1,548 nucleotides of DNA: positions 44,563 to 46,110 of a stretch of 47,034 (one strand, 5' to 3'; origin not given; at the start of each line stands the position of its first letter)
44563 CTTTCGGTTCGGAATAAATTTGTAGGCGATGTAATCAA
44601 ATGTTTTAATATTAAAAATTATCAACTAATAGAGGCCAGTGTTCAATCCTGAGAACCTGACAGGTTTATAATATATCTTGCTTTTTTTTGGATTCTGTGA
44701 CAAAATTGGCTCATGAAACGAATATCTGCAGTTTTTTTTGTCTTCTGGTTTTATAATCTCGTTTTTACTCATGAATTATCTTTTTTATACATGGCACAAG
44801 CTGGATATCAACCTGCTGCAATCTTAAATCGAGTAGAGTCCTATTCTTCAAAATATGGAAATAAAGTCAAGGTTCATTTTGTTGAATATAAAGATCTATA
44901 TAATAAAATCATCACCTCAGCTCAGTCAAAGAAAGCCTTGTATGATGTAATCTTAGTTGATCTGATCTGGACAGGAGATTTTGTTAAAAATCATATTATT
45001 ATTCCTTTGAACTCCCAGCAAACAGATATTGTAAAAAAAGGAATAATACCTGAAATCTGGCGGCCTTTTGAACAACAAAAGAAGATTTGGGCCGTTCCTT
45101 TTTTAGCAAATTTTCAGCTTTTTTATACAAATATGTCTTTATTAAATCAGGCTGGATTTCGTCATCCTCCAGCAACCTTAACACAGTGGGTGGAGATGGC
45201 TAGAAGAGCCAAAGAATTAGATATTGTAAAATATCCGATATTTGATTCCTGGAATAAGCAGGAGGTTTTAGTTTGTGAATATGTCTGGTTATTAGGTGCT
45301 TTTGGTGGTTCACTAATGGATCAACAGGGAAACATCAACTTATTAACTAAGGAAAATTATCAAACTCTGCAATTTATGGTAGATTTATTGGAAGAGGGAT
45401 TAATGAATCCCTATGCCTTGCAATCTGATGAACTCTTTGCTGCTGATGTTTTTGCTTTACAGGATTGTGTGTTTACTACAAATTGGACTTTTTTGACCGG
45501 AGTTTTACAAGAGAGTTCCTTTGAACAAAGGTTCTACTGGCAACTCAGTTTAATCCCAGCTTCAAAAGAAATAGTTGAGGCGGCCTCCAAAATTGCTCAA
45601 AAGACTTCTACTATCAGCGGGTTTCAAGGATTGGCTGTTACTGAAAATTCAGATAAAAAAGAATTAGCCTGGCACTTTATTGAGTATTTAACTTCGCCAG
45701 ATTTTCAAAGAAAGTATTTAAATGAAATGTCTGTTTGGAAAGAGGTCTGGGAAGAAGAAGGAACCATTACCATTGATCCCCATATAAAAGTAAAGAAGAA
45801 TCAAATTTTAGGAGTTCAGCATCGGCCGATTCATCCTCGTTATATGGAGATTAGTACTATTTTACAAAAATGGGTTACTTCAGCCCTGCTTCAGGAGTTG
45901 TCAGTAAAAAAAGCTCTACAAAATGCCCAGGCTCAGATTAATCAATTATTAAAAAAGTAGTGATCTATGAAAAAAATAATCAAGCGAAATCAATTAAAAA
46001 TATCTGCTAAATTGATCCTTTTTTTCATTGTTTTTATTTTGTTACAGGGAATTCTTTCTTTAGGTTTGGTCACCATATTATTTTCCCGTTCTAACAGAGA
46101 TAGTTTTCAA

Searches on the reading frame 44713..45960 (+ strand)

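Call 47: search_protein_families(library=pfam, proteins=[window:44713-45960:+], max_evalue=0.0001)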
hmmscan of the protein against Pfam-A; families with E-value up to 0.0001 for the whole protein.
window:44713-45960:+ (415 aa): 2 families
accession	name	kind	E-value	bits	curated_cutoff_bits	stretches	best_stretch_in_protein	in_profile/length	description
PF01547.30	SBP_bac_1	-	1.1e-22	81.9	26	1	46-332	19-306/307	Bacterial extracellular solute-binding protein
PF13416.11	SBP_bac_8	-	9.6e-17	62.1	27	1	41-340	3-257/279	Bacterial extracellular solute-binding protein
